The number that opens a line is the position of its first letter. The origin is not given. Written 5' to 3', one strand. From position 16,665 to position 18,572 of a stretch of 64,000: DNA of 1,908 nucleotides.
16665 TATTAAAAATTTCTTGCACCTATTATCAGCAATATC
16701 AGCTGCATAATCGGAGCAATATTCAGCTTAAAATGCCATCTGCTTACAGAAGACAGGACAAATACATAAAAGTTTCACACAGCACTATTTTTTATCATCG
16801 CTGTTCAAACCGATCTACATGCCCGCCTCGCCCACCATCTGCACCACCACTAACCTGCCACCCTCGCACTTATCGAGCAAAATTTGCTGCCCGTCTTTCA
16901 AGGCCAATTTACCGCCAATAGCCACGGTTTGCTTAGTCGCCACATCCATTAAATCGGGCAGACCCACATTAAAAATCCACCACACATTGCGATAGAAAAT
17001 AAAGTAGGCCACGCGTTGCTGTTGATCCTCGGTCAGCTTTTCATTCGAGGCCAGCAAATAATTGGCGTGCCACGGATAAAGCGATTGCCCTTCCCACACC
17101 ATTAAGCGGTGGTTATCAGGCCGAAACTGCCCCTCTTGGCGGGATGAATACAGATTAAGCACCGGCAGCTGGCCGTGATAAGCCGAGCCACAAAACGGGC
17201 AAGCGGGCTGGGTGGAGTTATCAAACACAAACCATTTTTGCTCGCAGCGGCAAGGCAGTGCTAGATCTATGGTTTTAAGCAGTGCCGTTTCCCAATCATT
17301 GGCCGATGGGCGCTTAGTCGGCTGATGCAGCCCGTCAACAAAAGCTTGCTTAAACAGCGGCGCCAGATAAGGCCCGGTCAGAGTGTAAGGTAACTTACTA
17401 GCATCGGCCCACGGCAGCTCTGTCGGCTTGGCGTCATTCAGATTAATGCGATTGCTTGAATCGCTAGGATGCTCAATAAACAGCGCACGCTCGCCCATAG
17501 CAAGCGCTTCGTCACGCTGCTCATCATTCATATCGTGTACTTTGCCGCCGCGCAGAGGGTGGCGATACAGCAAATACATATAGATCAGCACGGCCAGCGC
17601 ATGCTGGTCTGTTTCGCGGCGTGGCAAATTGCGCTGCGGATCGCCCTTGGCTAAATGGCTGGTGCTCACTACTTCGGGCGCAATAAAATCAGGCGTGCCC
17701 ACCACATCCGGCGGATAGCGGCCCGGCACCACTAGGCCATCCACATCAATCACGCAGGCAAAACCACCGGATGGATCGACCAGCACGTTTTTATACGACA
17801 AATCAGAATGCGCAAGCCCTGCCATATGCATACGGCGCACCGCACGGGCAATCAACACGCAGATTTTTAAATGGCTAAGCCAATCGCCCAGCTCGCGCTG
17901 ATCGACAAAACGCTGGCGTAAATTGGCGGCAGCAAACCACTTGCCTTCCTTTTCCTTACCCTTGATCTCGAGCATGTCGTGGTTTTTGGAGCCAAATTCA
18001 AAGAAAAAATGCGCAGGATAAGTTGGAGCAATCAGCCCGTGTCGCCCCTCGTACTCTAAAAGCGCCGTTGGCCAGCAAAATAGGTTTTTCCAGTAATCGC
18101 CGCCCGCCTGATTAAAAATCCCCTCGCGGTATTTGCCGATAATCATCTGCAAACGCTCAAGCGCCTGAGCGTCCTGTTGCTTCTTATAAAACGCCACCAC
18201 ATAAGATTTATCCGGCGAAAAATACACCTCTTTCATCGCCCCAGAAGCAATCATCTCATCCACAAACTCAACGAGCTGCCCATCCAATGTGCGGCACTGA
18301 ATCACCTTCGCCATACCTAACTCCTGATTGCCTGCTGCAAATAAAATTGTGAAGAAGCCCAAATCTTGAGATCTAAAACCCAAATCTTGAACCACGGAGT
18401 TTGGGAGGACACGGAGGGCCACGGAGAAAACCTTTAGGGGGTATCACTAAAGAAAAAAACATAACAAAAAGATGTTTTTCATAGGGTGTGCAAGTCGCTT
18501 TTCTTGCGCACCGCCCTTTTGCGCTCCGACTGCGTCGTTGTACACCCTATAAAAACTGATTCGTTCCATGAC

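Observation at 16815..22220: Expanded TerY-phosphorylation module: two vWA proteins, PP2C and kinase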

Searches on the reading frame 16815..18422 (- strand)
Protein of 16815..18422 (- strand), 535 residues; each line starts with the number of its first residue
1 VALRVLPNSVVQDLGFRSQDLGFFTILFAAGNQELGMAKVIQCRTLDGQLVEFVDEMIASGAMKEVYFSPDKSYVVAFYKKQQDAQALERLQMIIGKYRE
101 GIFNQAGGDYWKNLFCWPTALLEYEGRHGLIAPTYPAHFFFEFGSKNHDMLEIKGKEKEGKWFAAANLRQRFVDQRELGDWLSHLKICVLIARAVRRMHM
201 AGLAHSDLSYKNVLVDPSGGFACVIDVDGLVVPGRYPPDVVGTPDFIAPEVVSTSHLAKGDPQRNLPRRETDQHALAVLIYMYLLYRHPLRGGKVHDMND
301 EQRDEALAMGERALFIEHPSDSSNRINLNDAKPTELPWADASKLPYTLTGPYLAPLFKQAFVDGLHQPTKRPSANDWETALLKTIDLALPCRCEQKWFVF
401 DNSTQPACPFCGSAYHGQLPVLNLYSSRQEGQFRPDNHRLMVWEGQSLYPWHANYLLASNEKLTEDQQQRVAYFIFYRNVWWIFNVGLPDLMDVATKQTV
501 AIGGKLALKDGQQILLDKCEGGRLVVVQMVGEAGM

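Call 4: search_protein_families(library=pfam, proteins=[window:16815-18422:-], max_evalue=0.01)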
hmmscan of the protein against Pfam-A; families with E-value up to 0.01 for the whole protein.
window:16815-18422:- (535 aa): 2 families
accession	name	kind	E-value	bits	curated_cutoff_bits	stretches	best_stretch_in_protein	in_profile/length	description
PF00069.31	Pkinase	-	9.6e-09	35.4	31.7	1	186-305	102-212/263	Protein kinase domain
PF06293.20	Kdo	-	0.0001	22.2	21.3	1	191-228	127-167/207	Lipopolysaccharide kinase (Kdo/WaaP) family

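Call 5: search_protein_families(library=padloc, proteins=[window:16815-18422:-], max_evalue=0.01)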
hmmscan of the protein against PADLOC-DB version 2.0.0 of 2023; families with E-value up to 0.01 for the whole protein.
window:16815-18422:- (535 aa): 9 families
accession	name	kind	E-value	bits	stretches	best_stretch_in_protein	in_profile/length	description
PDLC04042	PD-T4-6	-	1.1e-05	23.2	1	168-300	96-222/292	-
PDLC04053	PD-T4-6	-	1.3e-05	22.8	1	184-255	112-187/311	-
PDLC04043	PD-T4-6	-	3.3e-05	21.2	1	186-295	119-222/452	-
PDLC04138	mad6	-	6.2e-05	20.1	1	185-296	156-262/659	mads_6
PDLC03920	MkoA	-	0.00025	17.4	1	166-291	91-222/1112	-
PDLC03921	MkoA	-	0.0011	14.6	1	168-227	568-632/1607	-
PDLC04039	PD-T4-6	-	0.0059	13.6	0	186-292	118-217/458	-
PDLC04064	PD-T4-6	-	0.0063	13.5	0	187-297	124-227/369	-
PDLC04047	PD-T4-6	-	0.0083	13.2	0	185-305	114-227/327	-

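Call 6: search_protein_families(library=ncbifam, proteins=[window:16815-18422:-], max_evalue=0.001)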
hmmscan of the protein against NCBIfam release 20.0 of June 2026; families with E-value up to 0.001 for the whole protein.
window:16815-18422:- (535 aa): 4 families
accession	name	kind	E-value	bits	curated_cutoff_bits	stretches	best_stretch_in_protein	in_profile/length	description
NF038150.1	lanthi_synth_IV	equivalog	1.5e-09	36.8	650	1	185-304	301-410/851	class IV lanthionine synthetase LanL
NF038151.1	lanthi_synth_III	equivalog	1.1e-07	30.7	575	1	184-286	338-425/833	class III lanthionine synthetase LanKC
NF002475.0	PRK01723.1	equivalog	3.4e-06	26.2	142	1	158-228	115-188/241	3-deoxy-D-manno-octulosonic acid kinase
TIGR03724.2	arch_bud32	equivalog_domain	0.00015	21.4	125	1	172-227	74-128/193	KEOPS complex kinase/ATPase Bud32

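Call 21: search_dna_similar(query=window:16815-18314:-, collection=plasmids, mode=protein, max_rows=30, rows=spread)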
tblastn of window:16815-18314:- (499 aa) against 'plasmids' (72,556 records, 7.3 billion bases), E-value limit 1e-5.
Records with a match: 2340; places in all: 2372; records where one place covers at least 80% of the query: 2196.
Best place of each record, by identity: 60-80% 2309; <60% 31.
By first word of the organism name: Klebsiella 1090; Escherichia 408; Salmonella 351; Enterobacter 350; Citrobacter 67; Raoultella 20; Leclercia 14; Serratia 7; Cronobacter 3; Shigella 3; and 22 more.
By predicted mobility (MOB-suite, as given by PLSDB): conjugative 1527; non-mobilizable 773; mobilizable 40.
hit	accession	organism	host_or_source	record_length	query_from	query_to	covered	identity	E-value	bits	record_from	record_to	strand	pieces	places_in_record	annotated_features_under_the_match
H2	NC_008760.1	Polaromonas naphthalenivorans CJ2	-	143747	1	494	99%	74.0%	0e+0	796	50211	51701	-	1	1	kinase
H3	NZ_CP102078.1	Klebsiella pneumoniae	Homo sapiens,blood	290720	1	494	99%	63.0%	0e+0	704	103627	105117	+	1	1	lipopolysaccharide kinase InaA family protein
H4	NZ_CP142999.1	Klebsiella pneumoniae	Homo sapiens,sputum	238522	1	494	99%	63.0%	0e+0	704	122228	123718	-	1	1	lipopolysaccharide kinase InaA family protein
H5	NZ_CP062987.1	Klebsiella pneumoniae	Homo sapiens,traumatic discharge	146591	1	494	99%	63.0%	0e+0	701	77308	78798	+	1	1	lipopolysaccharide kinase InaA family protein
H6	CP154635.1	Klebsiella pneumoniae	Homo sapiens,wound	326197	1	496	99%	62.5%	0e+0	702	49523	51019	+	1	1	lipopolysaccharide kinase InaA family protein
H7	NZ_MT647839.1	Klebsiella quasipneumoniae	-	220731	1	494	99%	62.8%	0e+0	700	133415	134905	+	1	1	lipopolysaccharide kinase InaA family protein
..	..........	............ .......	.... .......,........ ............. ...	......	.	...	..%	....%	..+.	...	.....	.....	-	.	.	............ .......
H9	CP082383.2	Salmonella enterica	animal-swine-market swine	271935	1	494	99%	62.2%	0e+0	697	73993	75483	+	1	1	lipopolysaccharide kinase InaA family protein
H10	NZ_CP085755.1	Enterobacter hormaechei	Homo sapiens,urine - permanent urinary ...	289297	1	494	99%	62.2%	0e+0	697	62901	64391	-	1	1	lipopolysaccharide kinase InaA family protein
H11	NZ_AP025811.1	Enterobacter hormaechei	Homo sapiens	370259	1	494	99%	62.2%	0e+0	697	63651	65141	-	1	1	lipopolysaccharide kinase InaA family protein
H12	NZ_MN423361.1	Leclercia sp.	-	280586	1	494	99%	62.2%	0e+0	697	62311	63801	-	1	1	lipopolysaccharide kinase InaA family protein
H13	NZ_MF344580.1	Enterobacter cloacae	-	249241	1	494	99%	62.2%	0e+0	697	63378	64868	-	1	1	lipopolysaccharide kinase InaA family protein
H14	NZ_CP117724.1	Enterobacter asburiae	Homo sapiens,Rectal Swab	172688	1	494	99%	62.0%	0e+0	698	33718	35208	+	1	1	lipopolysaccharide kinase InaA family protein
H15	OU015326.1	Salmonella enterica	Homo sapiens,feces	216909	1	494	99%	62.0%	0e+0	697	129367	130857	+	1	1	none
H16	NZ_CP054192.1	Escherichia coli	fish,feces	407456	1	494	99%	62.0%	0e+0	697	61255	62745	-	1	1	lipopolysaccharide kinase InaA family protein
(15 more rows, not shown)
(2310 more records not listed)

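Call 22: get_annotated_region(hit=H16, flank=14000)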
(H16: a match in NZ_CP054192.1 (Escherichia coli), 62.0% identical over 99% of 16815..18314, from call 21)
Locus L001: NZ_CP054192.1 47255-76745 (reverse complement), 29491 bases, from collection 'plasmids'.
description: Escherichia coli strain TH9F11 plasmid pHNTH9F11-1, complete sequence
organism: Escherichia coli (NCBI taxid 562)
taxonomy: Bacteria; Pseudomonadota; Gammaproteobacteria; Enterobacterales; Enterobacteriaceae; Escherichia; Escherichia coli
host: -; source: fish,feces; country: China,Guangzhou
typing (MOB-suite, as given by PLSDB): conjugative; replicon IncFIB,IncFIC,IncHI2A,rep_cluster_1088,rep_cluster_2244; relaxase MOBF,MOBH; mating-pair formation MPF_F
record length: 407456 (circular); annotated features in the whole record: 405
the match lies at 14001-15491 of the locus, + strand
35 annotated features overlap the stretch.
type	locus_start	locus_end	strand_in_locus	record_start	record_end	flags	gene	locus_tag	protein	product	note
CDS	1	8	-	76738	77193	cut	-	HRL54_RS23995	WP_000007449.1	tellurite resistance TerB family protein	-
CDS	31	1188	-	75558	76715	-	-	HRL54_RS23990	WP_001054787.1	TerD family protein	-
CDS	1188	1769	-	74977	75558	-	-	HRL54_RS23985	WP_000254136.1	TerD family protein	-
predicted_resistance_gene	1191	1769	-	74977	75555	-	terZ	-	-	tellurium resistance-associated protein TerZ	predicted by amrfinderplus; class TELLURIUM; identity 99.48%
CDS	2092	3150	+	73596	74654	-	-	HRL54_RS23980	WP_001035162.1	ATP-grasp domain-containing protein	-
CDS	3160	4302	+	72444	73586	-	-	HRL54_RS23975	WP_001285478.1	phosphoribosyltransferase domain-containing protein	-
CDS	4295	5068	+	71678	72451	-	-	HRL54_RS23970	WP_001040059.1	hypothetical protein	-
CDS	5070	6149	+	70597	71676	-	-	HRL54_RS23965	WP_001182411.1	cysteine protease StiP domain-containing protein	-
CDS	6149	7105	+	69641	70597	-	-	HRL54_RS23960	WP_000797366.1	HpcH/HpaI aldolase/citrate lyase family protein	-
CDS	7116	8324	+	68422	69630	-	-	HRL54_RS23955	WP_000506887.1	DUF4236 domain-containing protein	-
predicted_resistance_gene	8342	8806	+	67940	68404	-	terW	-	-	tellurium resistance protein TerW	predicted by amrfinderplus; class TELLURIUM; identity 100.0%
CDS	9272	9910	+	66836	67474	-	-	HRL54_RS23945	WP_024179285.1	VWA domain-containing protein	-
CDS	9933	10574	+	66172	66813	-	-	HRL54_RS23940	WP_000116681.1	TerD family protein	GO:0006950 - response to stress [Evidence IEA]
CDS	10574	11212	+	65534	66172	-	-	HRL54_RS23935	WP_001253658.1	VWA domain-containing protein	-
CDS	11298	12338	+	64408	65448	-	-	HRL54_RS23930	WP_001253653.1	TerY-C metal binding domain-containing protein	-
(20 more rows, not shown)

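Call 23: get_annotated_region(hit=H2, flank=12000)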
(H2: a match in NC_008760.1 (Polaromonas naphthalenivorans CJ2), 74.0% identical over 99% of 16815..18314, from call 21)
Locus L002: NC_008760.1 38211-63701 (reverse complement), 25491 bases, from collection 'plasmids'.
description: Polaromonas naphthalenivorans CJ2 plasmid pPNAP04, complete sequence
organism: Polaromonas naphthalenivorans CJ2 (NCBI taxid 365044)
taxonomy: Bacteria; Pseudomonadota; Betaproteobacteria; Burkholderiales; Comamonadaceae; Polaromonas; Polaromonas naphthalenivorans; Polaromonas naphthalenivorans CJ2
host: -; source: -; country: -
typing (MOB-suite, as given by PLSDB): non-mobilizable; replicon rep_cluster_1200
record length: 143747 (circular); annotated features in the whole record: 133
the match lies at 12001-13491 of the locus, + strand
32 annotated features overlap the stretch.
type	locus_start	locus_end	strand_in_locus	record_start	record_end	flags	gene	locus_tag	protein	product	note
CDS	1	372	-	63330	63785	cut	-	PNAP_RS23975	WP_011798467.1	YbjN domain-containing protein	-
CDS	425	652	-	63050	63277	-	-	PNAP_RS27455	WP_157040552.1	hypothetical protein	-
CDS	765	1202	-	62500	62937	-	-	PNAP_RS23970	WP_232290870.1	DUF3293 domain-containing protein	-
CDS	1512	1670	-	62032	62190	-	-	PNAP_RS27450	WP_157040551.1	hypothetical protein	-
CDS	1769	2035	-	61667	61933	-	-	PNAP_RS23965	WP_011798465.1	hypothetical protein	-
CDS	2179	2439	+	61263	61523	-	-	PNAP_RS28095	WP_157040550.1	transposase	-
CDS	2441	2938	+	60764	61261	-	-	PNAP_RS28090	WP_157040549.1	IS5 family transposase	-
CDS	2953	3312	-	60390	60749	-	-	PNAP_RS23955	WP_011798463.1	hypothetical protein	-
CDS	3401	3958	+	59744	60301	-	-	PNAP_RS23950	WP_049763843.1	hypothetical protein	-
CDS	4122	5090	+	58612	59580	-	-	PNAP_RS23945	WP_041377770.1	CsgG/HfaB family protein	-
CDS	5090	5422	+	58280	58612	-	-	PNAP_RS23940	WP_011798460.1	hypothetical protein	-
CDS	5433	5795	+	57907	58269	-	-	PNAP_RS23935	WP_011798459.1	DUF4810 domain-containing protein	-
CDS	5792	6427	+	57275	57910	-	-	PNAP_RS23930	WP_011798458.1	GNA1162 family protein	-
CDS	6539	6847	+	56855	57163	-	-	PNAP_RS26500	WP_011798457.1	hypothetical protein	-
CDS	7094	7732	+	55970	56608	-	-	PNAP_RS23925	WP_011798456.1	VWA domain-containing protein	-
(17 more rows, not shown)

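Call 34: find_homologous_proteins(query=window:16815-18314:-, max_evalue=0.00001)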
Query window:16815-18314:- (499 aa): 4641 proteins with E <= 0.00001 among 8000 candidates; the best 120 are listed.
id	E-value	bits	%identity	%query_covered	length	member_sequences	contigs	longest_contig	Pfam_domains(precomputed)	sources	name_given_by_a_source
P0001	0.0e+0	1126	96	100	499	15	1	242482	PF00069.32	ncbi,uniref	ncbi:helix-hairpin-helix domain-containing protein [Iodobacter arcticus]|uniref:Helix-hairpin-helix 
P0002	6.9e-274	927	77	99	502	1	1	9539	PF00069.32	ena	-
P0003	7.4e-273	924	77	99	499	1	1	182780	PF00069.32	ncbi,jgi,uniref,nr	ncbi:serine/threonine protein kinase [Thiorhodococcus drewsii AZ1]|uniref:Serine/threonine protein k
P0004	3.6e-272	921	77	99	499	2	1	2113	PF00069.32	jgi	jgi:serine/threonine protein kinase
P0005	5.0e-272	921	75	99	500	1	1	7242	PF00069.32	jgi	jgi:serine/threonine protein kinase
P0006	9.4e-272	920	76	99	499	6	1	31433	PF00069.32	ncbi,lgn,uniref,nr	ncbi:kinase [Thiocystis minor]|uniref:helix-hairpin-helix domain-containing protein n=1 Tax=Thiocyst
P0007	1.1e-271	920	78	99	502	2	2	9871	PF00069.32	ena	-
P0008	1.3e-271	920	75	99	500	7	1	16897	PF00069.32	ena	-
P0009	1.3e-271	920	76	99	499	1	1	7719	PF00069.32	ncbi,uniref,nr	ncbi:helix-hairpin-helix domain-containing protein [Imhoffiella purpurea]|uniref:Putative kinase pro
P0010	2.6e-271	919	76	99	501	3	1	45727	PF00069.32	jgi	-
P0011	4.0e-271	918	77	99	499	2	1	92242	PF00069.32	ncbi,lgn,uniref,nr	ncbi:kinase [Thiorhodococcus mannitoliphagus]|uniref:Kinase n=1 Tax=Thiorhodococcus mannitoliphagus 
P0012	1.4e-270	916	77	99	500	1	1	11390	PF00069.32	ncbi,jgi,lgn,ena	ncbi:MAG: kinase [Sulfuricellaceae bacterium]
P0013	1.4e-270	916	76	99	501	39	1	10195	PF00069.32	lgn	-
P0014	3.8e-270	915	76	99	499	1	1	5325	PF00069.32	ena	-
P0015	8.5e-270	914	76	99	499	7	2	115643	PF00069.32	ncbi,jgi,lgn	-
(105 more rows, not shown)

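Call 36: find_related_loci(query=A3, collection=genome_contigs, flank=10000)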
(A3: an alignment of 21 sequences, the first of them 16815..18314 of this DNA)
Query A3 (499 aa) in genome_contigs; peptide patterns used: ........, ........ (x = any residue, [..] = any of these).
599 stretches matched a pattern (row limit reached: there are more); 489 encode a relative of the query (tblastn E <= 1e-3); the best 80 are kept; 80 distinct loci.
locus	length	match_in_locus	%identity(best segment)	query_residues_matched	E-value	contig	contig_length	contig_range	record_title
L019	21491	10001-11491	96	1-497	0e+0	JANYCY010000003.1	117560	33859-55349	MAG: Janthinobacterium sp. isolate 336R_metabinner_3 336R_k141_890812, whole genome shotgun sequence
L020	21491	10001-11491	78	1-494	0e+0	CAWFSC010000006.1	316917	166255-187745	MAG: uncultured Gammaproteobacteria bacterium isolate MFD00905.bin.2.43 genome assembly, contig: contig_24959, whole gen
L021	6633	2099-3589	77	1-494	0e+0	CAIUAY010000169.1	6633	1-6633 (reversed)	MAG: uncultured Chromatium sp. isolate I2_bin-149 genome assembly, contig: bin-149:169/277, whole genome shotgun sequenc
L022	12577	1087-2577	76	1-494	0e+0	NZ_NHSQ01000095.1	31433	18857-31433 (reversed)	Thiocystis minor strain DSM 178 scaffold0095, whole genome shotgun sequence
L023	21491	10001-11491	76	1-494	0e+0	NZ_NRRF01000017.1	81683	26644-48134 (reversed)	Thiocystis violacea strain DSM 208 scaffold0017, whole genome shotgun sequence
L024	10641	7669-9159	77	1-494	0e+0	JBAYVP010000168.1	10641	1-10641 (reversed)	MAG: Sulfuricellaceae bacterium isolate SO_2016_LW3_62 scaffold09129_LW162_2016, whole genome shotgun sequence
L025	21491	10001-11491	77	1-494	0e+0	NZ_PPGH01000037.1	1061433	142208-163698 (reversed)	Chromatium okenii strain LaCa tig00000296, whole genome shotgun sequence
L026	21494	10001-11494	76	1-495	0e+0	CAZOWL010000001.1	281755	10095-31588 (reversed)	MAG TPA_asm: uncultured Chromatiaceae bacterium isolate SRP141376_co3_428 genome assembly, contig: NODE_26_length_281755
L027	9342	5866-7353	75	2-494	0e+0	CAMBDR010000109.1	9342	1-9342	MAG: Janthinobacterium lividum isolate MoH-02may19-284 genome assembly, contig: MoH-02may19-C15353, whole genome shotgun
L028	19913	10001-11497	75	1-494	0e+0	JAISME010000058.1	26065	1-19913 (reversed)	MAG: Zoogloeaceae bacterium isolate Im510_bin20 k119_1993676, whole genome shotgun sequence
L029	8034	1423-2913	74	1-494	0e+0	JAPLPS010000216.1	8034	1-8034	MAG: Polaromonas sp. isolate LacPavin_0920_WC12_MAG_62_10 LacPavin_0920_WC12_scaffold_4997, whole genome shotgun sequenc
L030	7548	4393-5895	72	1-498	0e+0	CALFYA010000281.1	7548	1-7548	MAG TPA_asm: uncultured Moraxellaceae bacterium isolate SRR6231156_bin.38_CONCOCT_v1.1_MAG genome assembly, contig: ERZ6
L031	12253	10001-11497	73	1-494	0e+0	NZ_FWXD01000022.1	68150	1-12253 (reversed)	Andreprevotia lacus DSM 23236, whole genome shotgun sequence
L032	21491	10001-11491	73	1-494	0e+0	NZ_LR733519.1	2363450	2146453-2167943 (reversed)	Burkholderia sp. 8Y isolate Burkholderia sp. 8Y, whole genome shotgun sequence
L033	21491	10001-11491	72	1-494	0e+0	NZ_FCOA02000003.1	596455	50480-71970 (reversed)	Caballeronia hypogeia isolate LMG 29322 contig000003, whole genome shotgun sequence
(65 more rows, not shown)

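Call 69: search_protein_families(library=padloc, proteins=[window:16815-18314:-], max_evalue=10)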
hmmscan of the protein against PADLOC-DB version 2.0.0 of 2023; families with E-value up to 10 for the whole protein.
window:16815-18314:- (499 aa): 13 families
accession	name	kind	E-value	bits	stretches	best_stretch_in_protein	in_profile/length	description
PDLC04042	PD-T4-6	-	9.1e-06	23.5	1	132-264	96-222/292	-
PDLC04053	PD-T4-6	-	1.1e-05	23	1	148-219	112-187/311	-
PDLC04043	PD-T4-6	-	2.9e-05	21.3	1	150-259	119-222/452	-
PDLC04138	mad6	-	5.4e-05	20.3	1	149-261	156-263/659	mads_6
PDLC03920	MkoA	-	0.00023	17.6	1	130-255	91-222/1112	-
PDLC03921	MkoA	-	0.001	14.8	1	132-191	568-632/1607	-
PDLC04039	PD-T4-6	-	0.0053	13.8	1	150-256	118-217/458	-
PDLC04064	PD-T4-6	-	0.0056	13.7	1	151-261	124-227/369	-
PDLC04047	PD-T4-6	-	0.0073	13.4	1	149-269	114-227/327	-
PDLC04780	PDC-M71A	-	0.019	12.4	1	128-179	126-176/352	-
PDLC04054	PD-T4-6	-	0.036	11.5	1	149-220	114-189/347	-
PDLC04059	PD-T4-6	-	0.039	11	1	148-190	112-154/433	-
PDLC01088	C3a189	-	0.059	9.8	1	147-181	97-131/840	kinase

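Call 82: search_solved_structures(query=A3, max_evalue=0.01)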
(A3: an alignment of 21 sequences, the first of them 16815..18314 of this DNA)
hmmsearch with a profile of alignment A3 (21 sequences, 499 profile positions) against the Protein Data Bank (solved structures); distinct sequences matched with E-value up to 0.01: 14.
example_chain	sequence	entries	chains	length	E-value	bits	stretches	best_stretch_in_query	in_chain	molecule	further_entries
4pdp_A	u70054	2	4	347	2.5e-05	26.1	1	156-258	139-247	Serine/threonine-protein kinase RAD53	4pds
5xzv_A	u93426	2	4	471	0.00011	24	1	156-258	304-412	Serine/threonine-protein kinase RAD53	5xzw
1fot_A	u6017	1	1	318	0.0021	19.8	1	158-223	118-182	CAMP-DEPENDENT PROTEIN KINASE TYPE 1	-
6qat_A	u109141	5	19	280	0.0042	18.8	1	154-222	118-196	Serine/threonine-protein kinase ULK2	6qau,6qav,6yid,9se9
8x8x_A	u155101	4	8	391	0.0087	17.7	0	154-219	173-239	Rho-associated protein kinase 2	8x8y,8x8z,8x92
5u7q_A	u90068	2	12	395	0.0089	17.7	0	154-219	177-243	Rho-associated protein kinase 2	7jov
4wot_A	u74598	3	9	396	0.0089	17.7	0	154-219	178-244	Rho-associated protein kinase 2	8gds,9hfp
7jnt_A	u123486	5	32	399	0.009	17.7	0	154-219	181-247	Rho-associated protein kinase 2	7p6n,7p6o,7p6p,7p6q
5u7r_A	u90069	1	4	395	0.0091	17.7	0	154-219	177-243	Rho-associated protein kinase 2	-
9hjq_A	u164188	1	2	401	0.0091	17.7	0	154-219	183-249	Rho-associated protein kinase 2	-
4l6q_A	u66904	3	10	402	0.0092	17.7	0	154-219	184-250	Rho-associated protein kinase 2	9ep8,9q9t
3zuu_A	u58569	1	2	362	0.0095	17.6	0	158-218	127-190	Serine/threonine-protein kinase SRK2E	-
6p5m_A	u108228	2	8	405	0.0095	17.6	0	154-219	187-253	Rho-associated protein kinase 2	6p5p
6ed6_A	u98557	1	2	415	0.0097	17.6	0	154-219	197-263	Rho-associated protein kinase 2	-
